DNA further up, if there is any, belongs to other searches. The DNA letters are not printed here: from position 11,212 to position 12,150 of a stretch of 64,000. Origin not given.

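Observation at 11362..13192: Type II restriction-modification pair: CcrM/M.HinfI-family N6-adenine methyltransferase plus a small PD-(D/E)xK endonuclease candidate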

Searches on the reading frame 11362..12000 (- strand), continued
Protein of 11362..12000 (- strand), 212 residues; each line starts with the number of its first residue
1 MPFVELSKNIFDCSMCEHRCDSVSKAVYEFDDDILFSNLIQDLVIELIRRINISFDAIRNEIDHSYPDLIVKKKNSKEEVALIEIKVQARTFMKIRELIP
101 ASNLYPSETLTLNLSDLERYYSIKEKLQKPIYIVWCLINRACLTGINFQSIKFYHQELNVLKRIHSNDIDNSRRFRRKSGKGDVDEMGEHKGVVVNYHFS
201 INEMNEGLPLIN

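Call 50: search_protein_families(library=ncbifam, proteins=[L096:5104-5970:+, L009:2182-2892:+, L096:6001-6729:+, L097:5834-6544:+], max_evalue=0.01)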
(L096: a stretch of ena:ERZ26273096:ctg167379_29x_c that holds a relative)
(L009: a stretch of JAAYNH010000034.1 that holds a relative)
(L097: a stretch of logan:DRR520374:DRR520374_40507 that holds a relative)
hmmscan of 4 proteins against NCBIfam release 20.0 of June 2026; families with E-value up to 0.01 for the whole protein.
L096:5104-5970:+ (288 aa): 0 families

L009:2182-2892:+ (237 aa): 6 families
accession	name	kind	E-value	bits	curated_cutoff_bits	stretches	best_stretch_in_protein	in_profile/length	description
NF045832.1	restrict_HpyAIV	equivalog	5.1e-68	229.4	160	1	1-236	21-265/269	HpyAIV family type II restriction enzyme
NF011271.0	PRK14678.1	equivalog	4.5e-05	23.4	172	1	35-112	5-75/120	hypothetical protein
NF045831.1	restrict_HinfI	equivalog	0.00094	18.6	175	0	71-149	142-224/264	HinfI family type II restriction enzyme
TIGR00252.1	TIGR00252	hypoth_equivalog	0.0034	17.3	69.05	1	38-92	9-60/123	YraN family protein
NF009150.0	PRK12497.1-3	equivalog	0.0048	17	81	1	36-93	6-60/118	YraN family protein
NF009152.0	PRK12497.2-4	equivalog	0.0094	16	111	0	34-139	6-107/114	YraN family protein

L096:6001-6729:+ (242 aa): 0 families

L097:5834-6544:+ (236 aa): 0 families

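Call 63: search_protein_families(library=pfam, proteins=[L012:6621-7262:+, L020:6644-7288:+, L032:6652-7353:+, L027:6665-7363:+, L015:6722-8056:+, L011:3546-5672:-, L023:2273-4120:-, L044:2762-3304:-, L071:4953-5744:-, L071:6638-7321:-], max_evalue=0.001)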
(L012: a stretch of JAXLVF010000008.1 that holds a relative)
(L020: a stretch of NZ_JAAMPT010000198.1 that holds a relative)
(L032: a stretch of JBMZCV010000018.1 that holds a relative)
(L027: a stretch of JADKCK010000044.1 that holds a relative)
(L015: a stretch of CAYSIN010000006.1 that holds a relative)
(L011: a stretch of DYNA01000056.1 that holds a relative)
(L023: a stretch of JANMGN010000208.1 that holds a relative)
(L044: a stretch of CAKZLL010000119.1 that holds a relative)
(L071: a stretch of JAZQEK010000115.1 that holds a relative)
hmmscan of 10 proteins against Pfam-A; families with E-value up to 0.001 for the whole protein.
L012:6621-7262:+ (213 aa): 1 family
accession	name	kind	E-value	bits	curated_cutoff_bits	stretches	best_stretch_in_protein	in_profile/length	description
PF00730.31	HhH-GPD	-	7.3e-16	58.9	26.2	1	37-171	1-108/108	HhH-GPD superfamily base excision DNA repair protein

L020:6644-7288:+ (214 aa): 2 families
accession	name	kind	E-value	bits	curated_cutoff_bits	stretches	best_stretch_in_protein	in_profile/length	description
PF00730.31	HhH-GPD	-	3.2e-18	66.5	26.2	1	38-173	1-108/108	HhH-GPD superfamily base excision DNA repair protein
PF00633.29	HHH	-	6e-05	23.1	24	1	106-128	6-28/30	Helix-hairpin-helix motif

L032:6652-7353:+ (233 aa): 3 families
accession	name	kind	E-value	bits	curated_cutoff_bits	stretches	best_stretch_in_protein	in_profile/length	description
PF03379.19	CcmB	-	7.2e-13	48.9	24.9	1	22-223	2-205/215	CcmB protein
PF01061.29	ABC2_membrane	-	1.1e-07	32.1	26.9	1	20-182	2-174/211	ABC-2 type transporter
PF12698.13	ABC2_membrane_3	-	0.00083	19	31.6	0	63-190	163-291/347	ABC-2 family transporter protein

L027:6665-7363:+ (232 aa): 1 family
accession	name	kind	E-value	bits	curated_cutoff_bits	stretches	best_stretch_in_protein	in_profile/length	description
PF02620.22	YceD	-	2.9e-14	53.6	33.2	1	99-229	3-119/119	Large ribosomal RNA subunit accumulation protein YceD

L015:6722-8056:+ (444 aa): 4 families
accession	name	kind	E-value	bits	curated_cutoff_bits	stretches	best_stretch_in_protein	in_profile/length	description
PF01171.26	ATP_bind_3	-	1.9e-54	184.6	27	1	24-200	1-181/182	PP-loop family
PF11734.13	TilS_C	-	2.5e-09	36.8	22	1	367-436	1-69/74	TilS substrate C-terminal domain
PF00733.27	Asn_synthase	-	0.00065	19.9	21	0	24-92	19-85/354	Asparagine synthase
PF06508.19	QueC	-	0.00097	19.1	22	0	26-83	3-57/210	Queuosine biosynthesis protein QueC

L011:3546-5672:- (708 aa): 2 families
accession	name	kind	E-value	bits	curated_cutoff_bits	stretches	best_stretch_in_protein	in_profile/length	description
PF02897.21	Peptidase_S9_N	-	7.5e-133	443.7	24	1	28-430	1-411/414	Prolyl oligopeptidase, N-terminal beta-propeller domain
PF00326.27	Peptidase_S9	-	9e-64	215.3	22.6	1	491-702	3-210/213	Prolyl oligopeptidase family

L023:2273-4120:- (615 aa): 2 families
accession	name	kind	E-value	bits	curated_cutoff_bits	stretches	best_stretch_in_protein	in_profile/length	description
PF04371.20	PAD_porph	-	6.3e-43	147.6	25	1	88-412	3-319/321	Porphyromonas-type peptidyl-arginine deiminase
PF18962.6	Por_Secre_tail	-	4.5e-13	49.7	27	1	537-614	1-75/75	Secretion system C-terminal sorting domain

L044:2762-3304:- (180 aa): 1 family
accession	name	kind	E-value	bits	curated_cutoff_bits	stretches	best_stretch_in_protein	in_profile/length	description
PF12867.12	DinB_2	-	3.3e-22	79.7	24.8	1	36-171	4-128/128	DinB superfamily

L071:4953-5744:- (263 aa): 1 family
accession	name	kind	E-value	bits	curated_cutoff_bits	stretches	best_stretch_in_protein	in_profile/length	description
PF02522.19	Antibiotic_NAT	-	1.1e-62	212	25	1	23-243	1-231/232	Aminoglycoside 3-N-acetyltransferase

L071:6638-7321:- (227 aa): 3 families
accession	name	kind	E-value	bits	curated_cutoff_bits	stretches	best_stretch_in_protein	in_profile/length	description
PF00149.33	Metallophos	-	3.6e-16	60.6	21.5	1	2-182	3-189/191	Calcineurin-like phosphoesterase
PF12850.12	Metallophos_2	-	3.5e-07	30.8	27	1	2-184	3-119/154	Calcineurin-like phosphoesterase superfamily domain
PF06874.16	FBPase_2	-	2.3e-05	23.3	27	1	27-64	184-221/639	Firmicute fructose-1,6-bisphosphatase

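Call 74: list_cluster_members(proteins=[P0234, window:11362-12000:-, P0001, P0239])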
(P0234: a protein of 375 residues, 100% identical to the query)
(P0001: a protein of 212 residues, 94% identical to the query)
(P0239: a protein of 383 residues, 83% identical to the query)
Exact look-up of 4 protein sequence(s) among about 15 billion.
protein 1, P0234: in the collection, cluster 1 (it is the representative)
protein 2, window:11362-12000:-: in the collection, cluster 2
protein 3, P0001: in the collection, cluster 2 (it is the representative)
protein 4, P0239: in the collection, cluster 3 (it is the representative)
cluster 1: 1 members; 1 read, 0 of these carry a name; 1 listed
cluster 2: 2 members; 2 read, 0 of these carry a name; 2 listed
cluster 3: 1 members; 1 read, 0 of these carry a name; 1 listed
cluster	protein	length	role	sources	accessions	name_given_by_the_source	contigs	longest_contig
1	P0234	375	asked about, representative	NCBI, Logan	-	-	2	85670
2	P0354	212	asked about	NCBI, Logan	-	-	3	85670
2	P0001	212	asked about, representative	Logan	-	-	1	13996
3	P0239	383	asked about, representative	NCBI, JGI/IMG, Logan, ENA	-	-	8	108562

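Call 76: search_dna_similar(query=window:11362-12000:-, collection=plasmids, mode=protein, max_evalue=0.001)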
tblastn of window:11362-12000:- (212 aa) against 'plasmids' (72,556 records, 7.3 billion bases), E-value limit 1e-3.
No match.

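Call 77: search_dna_similar(query=window:11362-12000:-, collection=phages, mode=protein, max_evalue=0.001)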
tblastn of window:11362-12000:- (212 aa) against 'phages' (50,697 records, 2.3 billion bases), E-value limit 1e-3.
No match.

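Call 78: find_related_loci(query=A1, collection=viral_contigs, flank=5000)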
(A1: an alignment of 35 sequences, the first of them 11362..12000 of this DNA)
Query A1 (212 aa) in viral_contigs; peptide patterns used: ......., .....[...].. (x = any residue, [..] = any of these).
59 stretches matched a pattern, but none encodes a relative of the query by tblastn (E <= 1e-3).

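Call 82: fold_search(model_id=the predicted structure, library=pdb)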
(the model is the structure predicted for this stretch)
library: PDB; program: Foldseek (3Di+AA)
matches with E <= 10: 351; with E <= 0.001: 6
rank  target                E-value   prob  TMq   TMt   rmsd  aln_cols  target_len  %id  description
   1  2wiw_A                3.2e-04  1.00  0.31  0.49   5.0       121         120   17  Crystal structures of Holliday junction resolvases from Archaeoglobus fulgidus bound to DNA substrate (released 2009-05-26)
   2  2wcw_D                3.8e-04  1.00  0.33  0.52   4.5       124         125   16  1.6A resolution structure of Archaeoglobus fulgidus Hjc, a Holliday junction resolvase from an archaeal hyperthermophi (released 2009-03-24)
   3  2wcw_B                4.6e-04  1.00  0.38  0.61   6.0       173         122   13  1.6A resolution structure of Archaeoglobus fulgidus Hjc, a Holliday junction resolvase from an archaeal hyperthermophi (released 2009-03-24)
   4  2wcw_A                4.9e-04  1.00  0.36  0.56   5.4       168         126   14  1.6A resolution structure of Archaeoglobus fulgidus Hjc, a Holliday junction resolvase from an archaeal hyperthermophi (released 2009-03-24)
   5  2wcw_C                6.0e-04  1.00  0.34  0.55   4.5       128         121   16  1.6A resolution structure of Archaeoglobus fulgidus Hjc, a Holliday junction resolvase from an archaeal hyperthermophi (released 2009-03-24)
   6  2wcz_B                8.7e-04  1.00  0.35  0.61   6.3       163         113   14  1.6A resolution structure of Archaeoglobus fulgidus Hjc, a Holliday junction resolvase from an archaeal hyperthermophi (released 2009-03-24)
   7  2wj0_B                1.2e-03  1.00  0.31  0.49   4.8       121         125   16  Crystal structures of Holliday junction resolvases from Archaeoglobus fulgidus bound to DNA substrate (released 2009-05-26)
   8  2wiw_B                1.4e-03  1.00  0.28  0.44   4.6       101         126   20  Crystal structures of Holliday junction resolvases from Archaeoglobus fulgidus bound to DNA substrate (released 2009-05-26)
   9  2wiz_B                1.4e-03  1.00  0.29  0.46   4.8       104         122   19  Crystal structures of Holliday junction resolvases from Archaeoglobus fulgidus bound to DNA substrate (released 2009-05-26)
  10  2wj0_A                1.6e-03  1.00  0.29  0.45   4.6       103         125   19  Crystal structures of Holliday junction resolvases from Archaeoglobus fulgidus bound to DNA substrate (released 2009-05-26)
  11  2wcz_A                2.0e-03  1.00  0.33  0.53   4.5       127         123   17  1.6A resolution structure of Archaeoglobus fulgidus Hjc, a Holliday junction resolvase from an archaeal hyperthermophi (released 2009-03-24)
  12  2w8m_A                2.2e-03  0.99  0.38  0.46   5.7       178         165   11  Structure of D212, a nuclease from a fusselovirus. (released 2009-02-03)
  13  1gef_B                2.4e-03  1.00  0.34  0.59   3.1       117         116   14  Crystal structure of the archaeal holliday junction resolvase HJC (released 2001-03-21)
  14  2eo0_A                2.5e-03  1.00  0.36  0.56   6.1       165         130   14  Crystal Structure of Holliday Junction Resolvase ST1444 (released 2007-10-02)
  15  2wiz_A                3.1e-03  1.00  0.31  0.48   4.9       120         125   18  Crystal structures of Holliday junction resolvases from Archaeoglobus fulgidus bound to DNA substrate (released 2009-05-26)
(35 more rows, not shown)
